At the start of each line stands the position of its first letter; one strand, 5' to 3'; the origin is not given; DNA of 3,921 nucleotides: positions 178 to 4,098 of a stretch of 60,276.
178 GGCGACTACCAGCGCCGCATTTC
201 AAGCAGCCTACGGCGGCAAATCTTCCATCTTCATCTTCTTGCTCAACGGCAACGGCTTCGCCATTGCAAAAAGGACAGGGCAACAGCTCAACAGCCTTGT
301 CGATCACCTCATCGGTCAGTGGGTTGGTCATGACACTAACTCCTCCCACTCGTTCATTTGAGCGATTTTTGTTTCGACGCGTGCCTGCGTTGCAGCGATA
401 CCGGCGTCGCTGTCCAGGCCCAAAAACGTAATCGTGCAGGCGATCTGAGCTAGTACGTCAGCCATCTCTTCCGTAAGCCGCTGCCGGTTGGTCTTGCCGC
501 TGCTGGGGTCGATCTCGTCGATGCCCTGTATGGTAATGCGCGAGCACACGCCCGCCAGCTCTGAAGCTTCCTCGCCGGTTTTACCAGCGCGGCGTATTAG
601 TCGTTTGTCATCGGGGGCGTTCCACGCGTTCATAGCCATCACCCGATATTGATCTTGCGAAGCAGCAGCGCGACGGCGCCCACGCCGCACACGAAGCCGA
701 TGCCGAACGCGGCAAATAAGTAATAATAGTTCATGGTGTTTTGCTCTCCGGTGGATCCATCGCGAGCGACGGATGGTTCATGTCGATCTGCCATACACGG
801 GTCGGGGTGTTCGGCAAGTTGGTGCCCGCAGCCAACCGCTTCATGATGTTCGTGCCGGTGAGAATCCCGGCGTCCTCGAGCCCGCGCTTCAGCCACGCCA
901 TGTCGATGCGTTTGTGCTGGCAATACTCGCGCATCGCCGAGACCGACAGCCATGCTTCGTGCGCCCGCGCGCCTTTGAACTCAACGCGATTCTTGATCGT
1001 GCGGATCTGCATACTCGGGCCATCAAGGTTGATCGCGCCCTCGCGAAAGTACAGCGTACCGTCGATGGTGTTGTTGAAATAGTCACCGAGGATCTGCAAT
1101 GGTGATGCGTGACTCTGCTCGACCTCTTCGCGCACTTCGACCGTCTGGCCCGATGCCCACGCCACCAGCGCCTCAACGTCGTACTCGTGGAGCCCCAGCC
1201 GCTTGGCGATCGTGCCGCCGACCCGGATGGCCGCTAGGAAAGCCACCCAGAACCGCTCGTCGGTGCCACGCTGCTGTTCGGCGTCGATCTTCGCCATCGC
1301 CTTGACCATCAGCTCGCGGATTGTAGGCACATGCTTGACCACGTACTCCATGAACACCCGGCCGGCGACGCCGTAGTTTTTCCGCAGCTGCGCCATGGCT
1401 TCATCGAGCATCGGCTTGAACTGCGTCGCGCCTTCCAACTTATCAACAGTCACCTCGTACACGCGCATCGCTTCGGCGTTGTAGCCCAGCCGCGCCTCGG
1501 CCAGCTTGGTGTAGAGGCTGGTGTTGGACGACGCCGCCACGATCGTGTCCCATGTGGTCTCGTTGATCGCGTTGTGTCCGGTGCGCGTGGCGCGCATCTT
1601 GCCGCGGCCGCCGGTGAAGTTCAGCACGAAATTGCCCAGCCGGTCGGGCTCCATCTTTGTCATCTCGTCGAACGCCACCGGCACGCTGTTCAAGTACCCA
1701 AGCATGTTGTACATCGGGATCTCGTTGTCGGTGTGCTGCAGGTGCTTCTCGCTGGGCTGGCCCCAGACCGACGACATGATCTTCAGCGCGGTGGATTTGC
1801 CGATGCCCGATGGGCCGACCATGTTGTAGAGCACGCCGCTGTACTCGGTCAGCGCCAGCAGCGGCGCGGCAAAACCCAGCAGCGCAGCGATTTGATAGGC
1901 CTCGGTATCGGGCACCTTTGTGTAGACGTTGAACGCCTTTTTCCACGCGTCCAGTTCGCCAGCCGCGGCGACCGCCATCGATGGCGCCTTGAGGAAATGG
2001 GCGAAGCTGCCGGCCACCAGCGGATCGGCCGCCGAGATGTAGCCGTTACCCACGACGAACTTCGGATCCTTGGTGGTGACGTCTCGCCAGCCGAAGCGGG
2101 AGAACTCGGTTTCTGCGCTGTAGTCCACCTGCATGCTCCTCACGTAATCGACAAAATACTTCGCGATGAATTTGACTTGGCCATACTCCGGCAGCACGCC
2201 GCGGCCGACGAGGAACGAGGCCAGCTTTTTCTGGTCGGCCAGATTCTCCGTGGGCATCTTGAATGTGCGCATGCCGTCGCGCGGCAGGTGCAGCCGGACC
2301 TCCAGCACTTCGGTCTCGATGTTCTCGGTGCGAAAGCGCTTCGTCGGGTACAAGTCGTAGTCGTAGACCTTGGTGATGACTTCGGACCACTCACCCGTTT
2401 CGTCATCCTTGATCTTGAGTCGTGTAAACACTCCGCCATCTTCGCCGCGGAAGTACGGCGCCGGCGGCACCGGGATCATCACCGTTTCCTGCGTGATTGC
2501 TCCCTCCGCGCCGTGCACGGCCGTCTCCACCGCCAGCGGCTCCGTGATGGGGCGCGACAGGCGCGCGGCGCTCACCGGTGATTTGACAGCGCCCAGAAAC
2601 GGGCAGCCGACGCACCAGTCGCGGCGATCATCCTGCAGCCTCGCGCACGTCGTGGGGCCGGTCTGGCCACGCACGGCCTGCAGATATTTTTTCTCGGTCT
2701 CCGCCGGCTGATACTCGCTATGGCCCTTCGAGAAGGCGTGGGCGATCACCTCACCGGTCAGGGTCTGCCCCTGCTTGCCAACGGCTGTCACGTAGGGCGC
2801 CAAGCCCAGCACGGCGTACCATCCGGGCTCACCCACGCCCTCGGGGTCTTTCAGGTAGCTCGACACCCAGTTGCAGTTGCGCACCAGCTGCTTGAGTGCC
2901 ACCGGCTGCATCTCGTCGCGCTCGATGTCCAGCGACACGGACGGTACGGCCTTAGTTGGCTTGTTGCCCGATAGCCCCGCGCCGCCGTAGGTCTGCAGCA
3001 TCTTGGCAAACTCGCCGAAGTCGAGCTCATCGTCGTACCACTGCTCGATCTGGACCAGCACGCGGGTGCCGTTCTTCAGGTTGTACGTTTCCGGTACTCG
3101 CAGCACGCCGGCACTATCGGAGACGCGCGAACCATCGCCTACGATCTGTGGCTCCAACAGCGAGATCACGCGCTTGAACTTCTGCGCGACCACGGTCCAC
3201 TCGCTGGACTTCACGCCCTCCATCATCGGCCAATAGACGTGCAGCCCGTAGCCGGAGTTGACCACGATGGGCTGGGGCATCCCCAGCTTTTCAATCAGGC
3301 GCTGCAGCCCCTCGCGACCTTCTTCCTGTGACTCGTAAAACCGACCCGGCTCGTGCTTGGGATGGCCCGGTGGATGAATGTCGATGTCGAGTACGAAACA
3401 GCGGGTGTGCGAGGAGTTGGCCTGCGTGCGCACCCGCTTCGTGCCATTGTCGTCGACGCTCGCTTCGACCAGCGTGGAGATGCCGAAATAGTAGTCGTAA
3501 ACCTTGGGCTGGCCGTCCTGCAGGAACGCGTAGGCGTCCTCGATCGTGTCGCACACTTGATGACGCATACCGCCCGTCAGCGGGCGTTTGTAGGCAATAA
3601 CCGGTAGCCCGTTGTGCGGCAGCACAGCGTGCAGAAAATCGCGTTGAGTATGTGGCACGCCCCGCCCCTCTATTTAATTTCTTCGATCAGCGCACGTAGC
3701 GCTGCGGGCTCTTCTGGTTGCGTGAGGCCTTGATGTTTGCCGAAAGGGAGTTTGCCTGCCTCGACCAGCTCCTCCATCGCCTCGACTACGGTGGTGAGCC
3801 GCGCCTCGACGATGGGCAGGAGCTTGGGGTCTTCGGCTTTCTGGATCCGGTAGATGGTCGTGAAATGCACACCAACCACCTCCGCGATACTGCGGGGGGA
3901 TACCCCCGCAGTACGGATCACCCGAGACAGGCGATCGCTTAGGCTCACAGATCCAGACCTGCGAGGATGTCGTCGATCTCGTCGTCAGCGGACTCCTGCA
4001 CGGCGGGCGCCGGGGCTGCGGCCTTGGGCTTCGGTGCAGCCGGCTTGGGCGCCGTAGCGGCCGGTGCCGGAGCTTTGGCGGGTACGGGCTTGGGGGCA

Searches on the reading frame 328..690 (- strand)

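Call 99: search_protein_families(library=pfam, proteins=[window:328-690:-], max_evalue=0.01)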
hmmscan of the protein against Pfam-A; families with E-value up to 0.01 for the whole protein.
window:328-690:- (120 aa): 1 family
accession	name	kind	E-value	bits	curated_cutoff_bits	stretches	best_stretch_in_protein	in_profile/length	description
PF03819.22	MazG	-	0.00085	20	22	1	39-90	11-47/74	MazG nucleotide pyrophosphohydrolase domain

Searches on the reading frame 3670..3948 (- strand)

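Call 9: search_protein_families(library=pfam, proteins=[window:3670-3948:-], max_evalue=0.01)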
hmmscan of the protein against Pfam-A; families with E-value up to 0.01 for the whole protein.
window:3670-3948:- (92 aa): 1 family
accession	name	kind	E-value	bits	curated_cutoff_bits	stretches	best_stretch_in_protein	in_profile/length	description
PF13384.12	HTH_23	-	0.00081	19.6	24.6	1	14-38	15-40/50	Homeodomain-like domain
